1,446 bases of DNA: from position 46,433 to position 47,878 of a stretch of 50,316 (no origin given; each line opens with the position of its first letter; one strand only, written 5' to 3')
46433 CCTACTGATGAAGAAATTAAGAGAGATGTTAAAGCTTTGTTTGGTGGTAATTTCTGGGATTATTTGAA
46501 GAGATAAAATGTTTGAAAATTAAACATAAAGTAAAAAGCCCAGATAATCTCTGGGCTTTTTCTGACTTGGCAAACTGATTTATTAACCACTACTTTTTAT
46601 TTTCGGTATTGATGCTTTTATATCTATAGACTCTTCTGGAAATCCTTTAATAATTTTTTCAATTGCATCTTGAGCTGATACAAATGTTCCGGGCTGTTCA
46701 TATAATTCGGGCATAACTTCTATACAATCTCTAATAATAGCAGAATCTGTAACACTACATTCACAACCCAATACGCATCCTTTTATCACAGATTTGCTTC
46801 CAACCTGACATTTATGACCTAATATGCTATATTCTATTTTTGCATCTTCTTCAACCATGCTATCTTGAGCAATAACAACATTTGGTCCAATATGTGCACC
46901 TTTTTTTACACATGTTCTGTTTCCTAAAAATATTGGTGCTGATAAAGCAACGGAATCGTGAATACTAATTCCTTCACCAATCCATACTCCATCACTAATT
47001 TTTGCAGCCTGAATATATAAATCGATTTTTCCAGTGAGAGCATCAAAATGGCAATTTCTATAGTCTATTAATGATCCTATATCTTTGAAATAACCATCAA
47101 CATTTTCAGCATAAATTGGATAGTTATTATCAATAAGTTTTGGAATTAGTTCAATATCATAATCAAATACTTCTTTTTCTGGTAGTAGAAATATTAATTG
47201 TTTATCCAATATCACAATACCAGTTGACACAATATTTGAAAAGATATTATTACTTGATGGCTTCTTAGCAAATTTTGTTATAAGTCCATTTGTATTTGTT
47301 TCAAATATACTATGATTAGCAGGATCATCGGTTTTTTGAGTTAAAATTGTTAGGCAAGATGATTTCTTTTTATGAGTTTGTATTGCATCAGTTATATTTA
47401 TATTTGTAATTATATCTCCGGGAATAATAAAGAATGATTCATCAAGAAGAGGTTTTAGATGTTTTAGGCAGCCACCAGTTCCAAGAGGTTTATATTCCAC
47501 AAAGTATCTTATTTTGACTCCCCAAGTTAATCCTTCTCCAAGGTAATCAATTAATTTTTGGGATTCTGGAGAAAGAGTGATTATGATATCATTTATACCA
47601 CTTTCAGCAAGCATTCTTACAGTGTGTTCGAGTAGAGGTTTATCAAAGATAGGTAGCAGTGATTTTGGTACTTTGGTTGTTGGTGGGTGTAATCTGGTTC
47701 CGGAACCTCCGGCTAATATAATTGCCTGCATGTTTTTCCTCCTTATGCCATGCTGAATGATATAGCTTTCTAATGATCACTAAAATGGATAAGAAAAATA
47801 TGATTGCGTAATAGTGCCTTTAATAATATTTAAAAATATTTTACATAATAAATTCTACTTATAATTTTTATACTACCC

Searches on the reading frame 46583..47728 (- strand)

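Call 72: search_protein_families(library=pfam, proteins=[window:46583-47728:-], max_evalue=0.00001)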
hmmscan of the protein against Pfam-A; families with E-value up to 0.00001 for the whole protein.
window:46583-47728:- (381 aa): 4 families
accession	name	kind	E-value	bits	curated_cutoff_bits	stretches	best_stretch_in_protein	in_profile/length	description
PF00483.29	NTP_transferase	-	1.5e-36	126.7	21.2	1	2-227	2-239/245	Nucleotidyl transferase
PF25084.1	LbH_EIF2B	-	1.8e-11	44.4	54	1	266-336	4-74/105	EIF2B subunit epsilon LbH domain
PF12804.13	NTP_transf_3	-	2.3e-09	38.1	27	1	2-106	1-96/160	MobA-like NTP transferase domain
PF00132.30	Hexapep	-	4.5e-07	29.7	27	0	268-298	4-34/36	Bacterial transferase hexapeptide (six repeats)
